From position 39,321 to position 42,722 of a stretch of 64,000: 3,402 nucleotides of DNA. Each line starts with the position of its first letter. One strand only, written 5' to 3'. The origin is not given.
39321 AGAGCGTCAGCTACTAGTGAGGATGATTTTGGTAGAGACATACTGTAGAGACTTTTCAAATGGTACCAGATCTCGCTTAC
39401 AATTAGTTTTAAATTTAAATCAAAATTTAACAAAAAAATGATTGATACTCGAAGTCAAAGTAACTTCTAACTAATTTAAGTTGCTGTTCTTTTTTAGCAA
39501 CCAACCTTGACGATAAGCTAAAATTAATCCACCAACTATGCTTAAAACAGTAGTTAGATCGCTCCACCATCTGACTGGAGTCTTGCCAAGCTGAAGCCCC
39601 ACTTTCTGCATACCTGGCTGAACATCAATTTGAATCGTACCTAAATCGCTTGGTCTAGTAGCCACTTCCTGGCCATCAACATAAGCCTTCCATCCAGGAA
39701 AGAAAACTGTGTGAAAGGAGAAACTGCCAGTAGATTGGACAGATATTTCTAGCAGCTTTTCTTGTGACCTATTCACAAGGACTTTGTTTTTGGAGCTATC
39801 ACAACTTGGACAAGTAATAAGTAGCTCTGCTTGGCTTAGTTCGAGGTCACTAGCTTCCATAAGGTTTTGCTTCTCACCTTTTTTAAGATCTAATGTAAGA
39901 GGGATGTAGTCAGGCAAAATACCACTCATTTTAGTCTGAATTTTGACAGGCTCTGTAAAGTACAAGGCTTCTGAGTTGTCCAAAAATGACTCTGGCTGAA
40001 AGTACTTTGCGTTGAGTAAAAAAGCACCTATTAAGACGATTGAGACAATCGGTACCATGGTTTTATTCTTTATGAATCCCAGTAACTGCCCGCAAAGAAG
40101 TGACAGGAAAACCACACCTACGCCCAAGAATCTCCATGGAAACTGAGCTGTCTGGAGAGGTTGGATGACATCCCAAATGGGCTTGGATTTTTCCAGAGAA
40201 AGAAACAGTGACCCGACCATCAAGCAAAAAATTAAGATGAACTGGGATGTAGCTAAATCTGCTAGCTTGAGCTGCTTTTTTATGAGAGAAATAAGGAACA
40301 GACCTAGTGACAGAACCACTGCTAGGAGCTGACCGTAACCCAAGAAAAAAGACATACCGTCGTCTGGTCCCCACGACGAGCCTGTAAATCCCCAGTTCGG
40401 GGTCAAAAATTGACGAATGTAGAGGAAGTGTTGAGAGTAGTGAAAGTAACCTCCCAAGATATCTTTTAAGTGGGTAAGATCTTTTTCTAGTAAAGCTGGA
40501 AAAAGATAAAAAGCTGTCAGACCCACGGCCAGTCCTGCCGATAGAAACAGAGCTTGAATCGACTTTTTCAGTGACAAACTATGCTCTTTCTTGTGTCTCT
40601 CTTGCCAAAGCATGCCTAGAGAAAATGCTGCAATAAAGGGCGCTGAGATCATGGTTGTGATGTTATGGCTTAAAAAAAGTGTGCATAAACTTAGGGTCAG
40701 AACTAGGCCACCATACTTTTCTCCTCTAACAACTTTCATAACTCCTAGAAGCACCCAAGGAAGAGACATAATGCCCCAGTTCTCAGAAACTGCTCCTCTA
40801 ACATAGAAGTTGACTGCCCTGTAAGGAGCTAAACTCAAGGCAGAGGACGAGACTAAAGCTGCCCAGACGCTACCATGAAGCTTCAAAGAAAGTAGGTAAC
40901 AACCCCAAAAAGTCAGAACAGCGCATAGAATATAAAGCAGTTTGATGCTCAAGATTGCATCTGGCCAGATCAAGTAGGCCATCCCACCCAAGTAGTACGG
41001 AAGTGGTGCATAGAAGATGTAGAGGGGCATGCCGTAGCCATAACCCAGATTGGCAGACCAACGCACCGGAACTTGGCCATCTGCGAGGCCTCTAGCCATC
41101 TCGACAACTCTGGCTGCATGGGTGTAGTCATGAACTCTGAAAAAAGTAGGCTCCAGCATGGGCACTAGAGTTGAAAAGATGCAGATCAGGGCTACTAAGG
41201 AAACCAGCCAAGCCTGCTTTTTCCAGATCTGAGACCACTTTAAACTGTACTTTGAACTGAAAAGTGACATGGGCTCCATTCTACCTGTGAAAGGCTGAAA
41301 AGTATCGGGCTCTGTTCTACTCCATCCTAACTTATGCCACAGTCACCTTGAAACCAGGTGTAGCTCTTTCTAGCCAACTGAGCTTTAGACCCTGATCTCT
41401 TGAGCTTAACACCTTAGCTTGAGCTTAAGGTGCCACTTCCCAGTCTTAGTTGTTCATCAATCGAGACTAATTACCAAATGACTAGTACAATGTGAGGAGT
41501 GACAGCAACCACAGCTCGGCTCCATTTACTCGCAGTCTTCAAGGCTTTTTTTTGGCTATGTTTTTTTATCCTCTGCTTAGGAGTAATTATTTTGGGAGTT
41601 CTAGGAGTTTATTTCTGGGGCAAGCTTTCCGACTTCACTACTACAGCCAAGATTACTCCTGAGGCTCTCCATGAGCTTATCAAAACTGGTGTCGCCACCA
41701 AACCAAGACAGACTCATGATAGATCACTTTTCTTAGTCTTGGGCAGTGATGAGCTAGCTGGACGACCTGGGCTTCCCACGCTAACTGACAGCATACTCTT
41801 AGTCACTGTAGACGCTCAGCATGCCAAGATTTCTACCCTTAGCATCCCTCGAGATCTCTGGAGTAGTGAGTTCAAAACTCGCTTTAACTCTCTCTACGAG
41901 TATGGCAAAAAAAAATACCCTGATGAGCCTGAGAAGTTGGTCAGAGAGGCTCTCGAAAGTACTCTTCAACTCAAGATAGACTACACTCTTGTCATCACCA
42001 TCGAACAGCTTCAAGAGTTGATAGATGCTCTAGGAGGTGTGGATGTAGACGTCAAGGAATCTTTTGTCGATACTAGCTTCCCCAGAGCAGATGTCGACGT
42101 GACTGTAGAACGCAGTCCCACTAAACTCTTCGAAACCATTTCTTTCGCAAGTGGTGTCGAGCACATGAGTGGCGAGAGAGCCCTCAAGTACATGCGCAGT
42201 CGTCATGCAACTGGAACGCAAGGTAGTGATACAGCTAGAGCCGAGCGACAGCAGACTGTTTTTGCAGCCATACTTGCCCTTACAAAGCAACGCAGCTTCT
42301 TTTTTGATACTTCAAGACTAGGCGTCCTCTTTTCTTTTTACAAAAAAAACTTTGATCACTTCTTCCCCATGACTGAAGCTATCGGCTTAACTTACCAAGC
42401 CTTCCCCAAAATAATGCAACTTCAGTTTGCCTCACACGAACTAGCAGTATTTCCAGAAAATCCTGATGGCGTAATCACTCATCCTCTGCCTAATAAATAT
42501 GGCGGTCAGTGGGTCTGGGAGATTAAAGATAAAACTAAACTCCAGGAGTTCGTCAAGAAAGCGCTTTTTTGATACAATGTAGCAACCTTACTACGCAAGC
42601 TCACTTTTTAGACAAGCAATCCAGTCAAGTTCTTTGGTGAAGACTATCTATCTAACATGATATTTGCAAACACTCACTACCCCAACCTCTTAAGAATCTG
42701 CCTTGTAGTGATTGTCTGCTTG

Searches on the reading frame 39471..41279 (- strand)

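Call 41: search_protein_families(library=pfam, proteins=[window:39471-41279:-], max_evalue=0.001)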
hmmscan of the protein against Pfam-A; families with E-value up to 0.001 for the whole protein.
window:39471-41279:- (602 aa): 2 families
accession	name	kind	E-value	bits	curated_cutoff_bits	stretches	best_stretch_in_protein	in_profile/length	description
PF09586.16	YfhO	-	6.9e-08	31.8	28.5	1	76-432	66-390/835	Bacterial membrane protein YfhO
PF10131.15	PTPS_related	-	6.9e-05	21.9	26.4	1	89-432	3-315/621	6-pyruvoyl-tetrahydropterin synthase related domain; membrane protein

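Call 51: search_protein_families(library=ncbifam, proteins=[window:39471-41279:-], max_evalue=0.00001)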
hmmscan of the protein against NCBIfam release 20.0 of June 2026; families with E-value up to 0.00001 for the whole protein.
window:39471-41279:- (602 aa): 0 families

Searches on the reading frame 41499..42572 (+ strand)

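Call 41: search_protein_families(library=pfam, proteins=[window:41499-42572:+], max_evalue=0.001)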
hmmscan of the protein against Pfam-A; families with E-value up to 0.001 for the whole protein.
window:41499-42572:+ (357 aa): 1 family
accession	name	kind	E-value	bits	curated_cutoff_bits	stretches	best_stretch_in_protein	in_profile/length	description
PF03816.19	LytR_cpsA_psr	-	1.4e-29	103.7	24.6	1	96-260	2-146/150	LytR_cpsA_psr family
